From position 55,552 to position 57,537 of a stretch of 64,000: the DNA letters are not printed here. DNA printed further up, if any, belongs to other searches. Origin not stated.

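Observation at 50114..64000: Five-gene overlapping operon combining HsdS-like specificity proteins, a NERD-tandem-kinase-NTPase giant and a DUF87/HerA giant: candidate undescribed defence system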

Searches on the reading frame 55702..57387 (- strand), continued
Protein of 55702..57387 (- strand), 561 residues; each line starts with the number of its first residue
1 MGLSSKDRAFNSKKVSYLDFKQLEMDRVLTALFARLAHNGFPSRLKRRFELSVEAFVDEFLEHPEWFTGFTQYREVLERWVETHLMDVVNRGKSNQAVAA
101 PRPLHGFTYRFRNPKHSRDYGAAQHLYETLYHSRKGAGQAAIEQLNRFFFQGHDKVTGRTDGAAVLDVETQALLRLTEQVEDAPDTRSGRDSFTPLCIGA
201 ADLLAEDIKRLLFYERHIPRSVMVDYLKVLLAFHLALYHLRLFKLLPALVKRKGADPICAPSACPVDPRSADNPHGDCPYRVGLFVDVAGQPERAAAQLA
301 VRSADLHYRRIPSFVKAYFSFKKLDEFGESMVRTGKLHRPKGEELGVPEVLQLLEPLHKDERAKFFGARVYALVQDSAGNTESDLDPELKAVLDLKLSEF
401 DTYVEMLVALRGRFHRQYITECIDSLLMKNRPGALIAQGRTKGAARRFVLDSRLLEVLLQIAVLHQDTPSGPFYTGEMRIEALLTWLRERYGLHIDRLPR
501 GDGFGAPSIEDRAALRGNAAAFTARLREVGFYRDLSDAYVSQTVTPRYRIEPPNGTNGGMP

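Call 61: predict_structure(alignment_id=A2)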
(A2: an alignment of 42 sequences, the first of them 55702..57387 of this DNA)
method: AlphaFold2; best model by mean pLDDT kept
length: 561 residues; sequences in the alignment: 42
mean_pLDDT: 46.5   pTM: 0.28
mean pLDDT of the five models: 46.5, 46.2, 44.2, 42.1, 40.8
residues with pLDDT >= 90: 0; 70-90: 93; 50-70: 116; < 50: 352
segments of 3 or more residues with pLDDT < 50: 1-24, 34-44, 85-123, 152-199, 240-315, 412-561
pLDDT, mean of each block of 10 residues (from residue 1): 32 32 50 46 48 64 61 67 42 31 27 30 54 62 69 39 38 40 28 37 68 68 54 53 39 27 34 29 25 31 28 52 82 81 71 81 88 72 63 79 74 42 29 25 28 33 39 37 45 31 34 43 36 27 27 35 44
secondary structure, 60 per line:
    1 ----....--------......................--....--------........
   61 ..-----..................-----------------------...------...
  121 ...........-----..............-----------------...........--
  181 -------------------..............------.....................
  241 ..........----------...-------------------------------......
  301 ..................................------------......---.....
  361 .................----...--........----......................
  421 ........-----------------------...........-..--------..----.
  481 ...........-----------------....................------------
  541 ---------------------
elements in order: H5-8 H17-38 H41-44 H53-62 H68-85 H118-131 H137-150 H168-178 H200-213 H220-250 H295-334 H347-352 H356-377 H387-394 H399-428 H452-462 H480-491 H509-528

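Call 67: search_solved_structures(query=A4, max_evalue=10)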
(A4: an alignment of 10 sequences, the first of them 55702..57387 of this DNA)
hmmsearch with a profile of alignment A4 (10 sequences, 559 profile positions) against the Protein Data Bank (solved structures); distinct sequences matched with E-value up to 10: 0.
